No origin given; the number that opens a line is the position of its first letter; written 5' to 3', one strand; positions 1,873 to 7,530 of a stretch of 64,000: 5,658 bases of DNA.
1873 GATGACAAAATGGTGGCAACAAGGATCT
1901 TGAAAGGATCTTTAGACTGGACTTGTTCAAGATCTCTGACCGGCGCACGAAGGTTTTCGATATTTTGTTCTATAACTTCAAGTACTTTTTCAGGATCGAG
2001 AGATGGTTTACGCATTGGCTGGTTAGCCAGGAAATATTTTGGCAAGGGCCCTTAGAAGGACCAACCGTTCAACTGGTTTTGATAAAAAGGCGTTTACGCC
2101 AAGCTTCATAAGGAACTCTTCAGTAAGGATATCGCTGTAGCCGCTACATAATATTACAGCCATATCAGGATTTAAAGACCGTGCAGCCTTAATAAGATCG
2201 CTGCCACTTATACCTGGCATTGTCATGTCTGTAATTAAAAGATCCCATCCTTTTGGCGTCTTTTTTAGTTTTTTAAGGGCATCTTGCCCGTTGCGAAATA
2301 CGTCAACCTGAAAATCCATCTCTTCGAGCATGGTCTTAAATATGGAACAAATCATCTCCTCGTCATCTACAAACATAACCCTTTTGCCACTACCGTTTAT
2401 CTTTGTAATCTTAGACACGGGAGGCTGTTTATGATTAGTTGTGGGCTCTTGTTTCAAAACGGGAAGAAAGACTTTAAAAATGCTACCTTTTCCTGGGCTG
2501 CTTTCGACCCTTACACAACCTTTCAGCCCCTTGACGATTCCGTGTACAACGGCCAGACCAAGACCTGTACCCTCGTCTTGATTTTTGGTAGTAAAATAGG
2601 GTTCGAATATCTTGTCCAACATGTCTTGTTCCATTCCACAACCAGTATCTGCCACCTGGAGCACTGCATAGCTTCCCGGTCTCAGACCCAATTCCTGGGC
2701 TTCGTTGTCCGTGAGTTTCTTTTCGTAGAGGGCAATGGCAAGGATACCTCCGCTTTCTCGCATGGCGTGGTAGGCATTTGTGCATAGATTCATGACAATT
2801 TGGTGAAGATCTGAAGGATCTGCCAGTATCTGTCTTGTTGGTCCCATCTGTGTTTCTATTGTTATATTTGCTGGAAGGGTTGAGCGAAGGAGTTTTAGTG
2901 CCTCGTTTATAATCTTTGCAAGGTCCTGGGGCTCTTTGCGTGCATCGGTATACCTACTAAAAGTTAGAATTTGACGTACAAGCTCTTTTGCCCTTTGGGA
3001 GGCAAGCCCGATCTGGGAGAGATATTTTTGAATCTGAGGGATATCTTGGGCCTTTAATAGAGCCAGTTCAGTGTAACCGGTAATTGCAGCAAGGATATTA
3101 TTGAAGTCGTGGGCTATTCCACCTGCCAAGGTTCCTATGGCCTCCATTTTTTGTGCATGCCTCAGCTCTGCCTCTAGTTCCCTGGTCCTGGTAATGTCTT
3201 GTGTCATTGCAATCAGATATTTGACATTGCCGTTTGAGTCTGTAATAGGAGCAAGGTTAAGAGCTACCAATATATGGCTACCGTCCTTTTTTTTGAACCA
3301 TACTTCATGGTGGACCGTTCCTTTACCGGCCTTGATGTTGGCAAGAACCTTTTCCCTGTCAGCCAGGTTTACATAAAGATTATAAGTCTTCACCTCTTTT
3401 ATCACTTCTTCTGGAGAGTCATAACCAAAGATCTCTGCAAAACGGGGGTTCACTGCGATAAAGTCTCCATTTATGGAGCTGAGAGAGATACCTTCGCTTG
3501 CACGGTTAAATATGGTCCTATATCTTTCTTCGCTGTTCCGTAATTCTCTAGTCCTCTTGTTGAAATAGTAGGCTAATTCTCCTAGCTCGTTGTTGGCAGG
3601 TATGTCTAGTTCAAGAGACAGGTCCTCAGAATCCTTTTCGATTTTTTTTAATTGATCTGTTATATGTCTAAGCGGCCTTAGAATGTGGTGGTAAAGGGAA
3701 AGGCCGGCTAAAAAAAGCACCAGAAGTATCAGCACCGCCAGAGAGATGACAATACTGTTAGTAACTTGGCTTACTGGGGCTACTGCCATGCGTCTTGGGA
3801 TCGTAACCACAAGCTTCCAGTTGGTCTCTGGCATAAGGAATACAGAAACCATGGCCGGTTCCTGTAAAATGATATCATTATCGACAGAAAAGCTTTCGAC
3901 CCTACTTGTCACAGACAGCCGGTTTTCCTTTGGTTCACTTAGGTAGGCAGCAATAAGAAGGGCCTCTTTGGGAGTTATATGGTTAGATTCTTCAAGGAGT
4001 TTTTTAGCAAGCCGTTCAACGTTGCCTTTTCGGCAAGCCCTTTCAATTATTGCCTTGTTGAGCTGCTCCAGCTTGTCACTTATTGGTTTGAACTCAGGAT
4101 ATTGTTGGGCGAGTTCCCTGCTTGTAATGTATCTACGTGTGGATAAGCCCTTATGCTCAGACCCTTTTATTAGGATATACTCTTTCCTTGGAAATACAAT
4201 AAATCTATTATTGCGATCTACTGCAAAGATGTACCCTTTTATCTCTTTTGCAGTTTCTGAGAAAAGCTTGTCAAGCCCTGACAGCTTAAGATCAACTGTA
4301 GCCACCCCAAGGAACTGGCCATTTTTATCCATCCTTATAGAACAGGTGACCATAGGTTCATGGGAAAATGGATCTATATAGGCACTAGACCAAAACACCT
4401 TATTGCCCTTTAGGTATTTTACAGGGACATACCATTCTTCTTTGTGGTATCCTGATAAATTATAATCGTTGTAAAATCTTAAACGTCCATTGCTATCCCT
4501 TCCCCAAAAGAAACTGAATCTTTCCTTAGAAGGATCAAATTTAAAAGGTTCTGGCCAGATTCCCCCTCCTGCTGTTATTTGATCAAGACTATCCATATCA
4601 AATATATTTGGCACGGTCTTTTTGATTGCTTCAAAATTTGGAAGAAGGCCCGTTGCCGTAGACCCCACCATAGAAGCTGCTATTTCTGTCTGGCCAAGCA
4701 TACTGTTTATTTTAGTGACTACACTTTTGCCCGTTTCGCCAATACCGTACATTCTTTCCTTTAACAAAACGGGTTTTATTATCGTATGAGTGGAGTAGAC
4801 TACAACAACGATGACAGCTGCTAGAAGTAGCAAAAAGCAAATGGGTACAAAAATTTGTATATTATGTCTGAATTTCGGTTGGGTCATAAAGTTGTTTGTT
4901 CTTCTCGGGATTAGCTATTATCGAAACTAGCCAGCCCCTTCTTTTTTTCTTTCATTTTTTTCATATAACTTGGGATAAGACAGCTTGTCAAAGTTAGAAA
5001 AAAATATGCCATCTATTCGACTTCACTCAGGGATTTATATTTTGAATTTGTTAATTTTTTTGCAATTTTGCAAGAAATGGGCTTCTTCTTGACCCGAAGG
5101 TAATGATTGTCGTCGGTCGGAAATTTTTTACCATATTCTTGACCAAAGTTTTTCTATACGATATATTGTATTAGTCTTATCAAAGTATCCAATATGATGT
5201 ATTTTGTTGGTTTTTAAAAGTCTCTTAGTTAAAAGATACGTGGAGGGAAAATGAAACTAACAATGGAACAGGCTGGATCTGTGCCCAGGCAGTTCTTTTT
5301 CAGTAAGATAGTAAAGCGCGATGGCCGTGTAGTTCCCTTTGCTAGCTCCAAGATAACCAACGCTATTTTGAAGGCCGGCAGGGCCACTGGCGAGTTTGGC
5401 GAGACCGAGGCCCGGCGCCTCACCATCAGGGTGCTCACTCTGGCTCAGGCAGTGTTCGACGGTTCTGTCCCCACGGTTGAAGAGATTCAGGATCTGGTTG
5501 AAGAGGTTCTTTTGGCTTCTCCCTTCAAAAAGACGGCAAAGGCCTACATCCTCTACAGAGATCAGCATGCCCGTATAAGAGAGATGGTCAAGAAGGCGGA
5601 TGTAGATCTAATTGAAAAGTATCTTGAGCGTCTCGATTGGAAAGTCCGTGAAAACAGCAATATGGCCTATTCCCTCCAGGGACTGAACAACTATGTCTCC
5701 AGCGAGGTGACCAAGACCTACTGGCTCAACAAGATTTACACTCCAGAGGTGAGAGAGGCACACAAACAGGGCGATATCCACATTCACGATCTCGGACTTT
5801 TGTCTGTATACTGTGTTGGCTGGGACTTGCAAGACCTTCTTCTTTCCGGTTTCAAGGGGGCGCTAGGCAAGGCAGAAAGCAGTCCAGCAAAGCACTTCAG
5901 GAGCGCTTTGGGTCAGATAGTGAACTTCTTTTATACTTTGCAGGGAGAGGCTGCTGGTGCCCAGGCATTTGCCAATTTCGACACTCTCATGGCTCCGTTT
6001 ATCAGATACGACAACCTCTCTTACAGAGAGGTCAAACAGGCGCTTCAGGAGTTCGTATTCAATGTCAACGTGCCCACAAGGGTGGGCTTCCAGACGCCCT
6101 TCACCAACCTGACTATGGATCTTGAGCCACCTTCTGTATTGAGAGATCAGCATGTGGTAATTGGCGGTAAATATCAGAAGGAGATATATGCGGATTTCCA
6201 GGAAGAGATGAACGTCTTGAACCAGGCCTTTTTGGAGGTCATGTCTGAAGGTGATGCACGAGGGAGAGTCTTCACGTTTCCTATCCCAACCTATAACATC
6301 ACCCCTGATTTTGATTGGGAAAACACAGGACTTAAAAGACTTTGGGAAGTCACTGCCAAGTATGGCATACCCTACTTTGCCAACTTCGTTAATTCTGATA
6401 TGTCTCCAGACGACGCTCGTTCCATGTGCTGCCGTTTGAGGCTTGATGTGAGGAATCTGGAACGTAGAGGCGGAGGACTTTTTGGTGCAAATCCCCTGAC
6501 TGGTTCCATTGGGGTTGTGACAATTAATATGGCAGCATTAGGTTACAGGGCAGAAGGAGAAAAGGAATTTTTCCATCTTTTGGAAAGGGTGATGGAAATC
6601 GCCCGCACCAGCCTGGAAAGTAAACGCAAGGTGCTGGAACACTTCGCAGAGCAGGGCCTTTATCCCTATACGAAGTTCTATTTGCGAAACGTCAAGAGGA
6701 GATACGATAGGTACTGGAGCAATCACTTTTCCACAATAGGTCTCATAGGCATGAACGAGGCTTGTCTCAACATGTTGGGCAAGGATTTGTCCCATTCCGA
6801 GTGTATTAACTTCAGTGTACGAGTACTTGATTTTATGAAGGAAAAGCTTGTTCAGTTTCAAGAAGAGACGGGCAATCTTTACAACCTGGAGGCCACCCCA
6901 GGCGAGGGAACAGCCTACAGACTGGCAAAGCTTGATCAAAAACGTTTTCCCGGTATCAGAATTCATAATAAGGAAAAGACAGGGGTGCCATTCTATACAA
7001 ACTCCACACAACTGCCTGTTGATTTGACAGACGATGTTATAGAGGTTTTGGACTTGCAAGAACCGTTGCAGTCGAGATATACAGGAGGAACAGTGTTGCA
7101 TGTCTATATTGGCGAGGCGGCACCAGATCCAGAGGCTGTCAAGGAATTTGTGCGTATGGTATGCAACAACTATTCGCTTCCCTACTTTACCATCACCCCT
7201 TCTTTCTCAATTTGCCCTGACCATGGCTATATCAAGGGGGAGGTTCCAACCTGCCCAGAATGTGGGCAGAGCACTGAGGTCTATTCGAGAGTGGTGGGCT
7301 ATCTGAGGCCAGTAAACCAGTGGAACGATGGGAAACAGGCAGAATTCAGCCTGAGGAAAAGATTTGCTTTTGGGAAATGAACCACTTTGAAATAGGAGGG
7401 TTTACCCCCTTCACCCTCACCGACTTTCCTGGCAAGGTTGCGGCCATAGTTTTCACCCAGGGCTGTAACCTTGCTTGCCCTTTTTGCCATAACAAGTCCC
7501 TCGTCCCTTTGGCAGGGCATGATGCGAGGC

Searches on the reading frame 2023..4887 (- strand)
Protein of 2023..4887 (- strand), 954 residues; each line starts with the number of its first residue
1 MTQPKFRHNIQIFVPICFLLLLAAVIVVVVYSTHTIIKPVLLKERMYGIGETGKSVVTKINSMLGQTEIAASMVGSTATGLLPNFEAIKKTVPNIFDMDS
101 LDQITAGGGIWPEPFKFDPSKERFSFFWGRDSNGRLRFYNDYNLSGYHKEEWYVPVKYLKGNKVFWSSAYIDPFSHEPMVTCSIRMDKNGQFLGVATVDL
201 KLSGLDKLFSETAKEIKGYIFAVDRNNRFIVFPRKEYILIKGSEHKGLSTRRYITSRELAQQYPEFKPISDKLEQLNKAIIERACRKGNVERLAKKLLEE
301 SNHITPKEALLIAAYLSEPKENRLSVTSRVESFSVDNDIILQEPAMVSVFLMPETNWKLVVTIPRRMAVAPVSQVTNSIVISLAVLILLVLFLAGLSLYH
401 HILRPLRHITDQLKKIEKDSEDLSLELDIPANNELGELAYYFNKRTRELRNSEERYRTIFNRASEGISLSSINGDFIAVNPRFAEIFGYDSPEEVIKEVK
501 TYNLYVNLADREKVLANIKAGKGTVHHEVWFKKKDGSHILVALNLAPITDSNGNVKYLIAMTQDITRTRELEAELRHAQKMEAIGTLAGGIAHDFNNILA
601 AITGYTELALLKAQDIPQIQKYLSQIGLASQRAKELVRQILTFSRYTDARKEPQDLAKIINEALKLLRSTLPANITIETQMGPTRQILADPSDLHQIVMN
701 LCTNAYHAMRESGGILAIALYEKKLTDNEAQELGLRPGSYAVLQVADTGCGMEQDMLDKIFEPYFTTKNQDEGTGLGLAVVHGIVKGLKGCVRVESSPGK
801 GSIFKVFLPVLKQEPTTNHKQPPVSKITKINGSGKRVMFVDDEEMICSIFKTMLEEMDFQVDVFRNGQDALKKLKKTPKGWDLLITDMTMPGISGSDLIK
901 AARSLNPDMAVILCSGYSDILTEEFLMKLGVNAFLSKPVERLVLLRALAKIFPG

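Call 57: search_protein_families(library=pfam, proteins=[window:2023-4887:-], max_evalue=0.00001)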
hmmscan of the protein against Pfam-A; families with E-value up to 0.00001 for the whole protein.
window:2023-4887:- (954 aa): 9 families
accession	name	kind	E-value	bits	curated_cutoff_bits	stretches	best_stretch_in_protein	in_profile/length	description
PF00072.30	Response_reg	-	5.7e-22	78.4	30.2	1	837-948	1-110/111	Response regulator receiver domain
PF02518.31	HATPase_c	-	3.4e-21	76.2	26.4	1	690-810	2-109/111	Histidine kinase-, DNA gyrase B-, and HSP90-like ATPase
PF02743.24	dCache_1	-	5.3e-16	59.3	45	1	131-245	75-191/240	Cache domain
PF13426.13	PAS_9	-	2.3e-13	50.7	27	1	465-566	2-102/103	PAS domain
PF22673.2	MCP-like_PDC_1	-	2.2e-12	47.9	27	1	104-206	14-112/113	Methyl-accepting chemotaxis protein-like, first PDC sensor domain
PF00989.32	PAS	-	2.4e-12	47.3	22.6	1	454-565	1-113/113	PAS fold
PF00512.31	HisKA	-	4.6e-10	39.8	26.9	1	585-646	3-63/66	His Kinase A (phospho-acceptor) domain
PF08447.18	PAS_3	-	4.9e-09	36.8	25.6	1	477-560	2-87/89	PAS fold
PF13188.13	PAS_8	-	1.1e-07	31.9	21.8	1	454-498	1-45/65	PAS domain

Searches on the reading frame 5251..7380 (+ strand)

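Call 57: search_protein_families(library=pfam, proteins=[window:5251-7380:+], max_evalue=0.00001)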
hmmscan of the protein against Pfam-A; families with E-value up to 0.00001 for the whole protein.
window:5251-7380:+ (709 aa): 2 families
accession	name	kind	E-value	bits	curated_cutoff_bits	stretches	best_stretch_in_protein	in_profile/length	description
PF13597.11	NRDD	-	1.4e-199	664.9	26.2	1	134-705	1-562/562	Anaerobic ribonucleoside-triphosphate reductase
PF03477.21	ATP-cone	-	4.7e-23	82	25.8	1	19-107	2-87/88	ATP cone domain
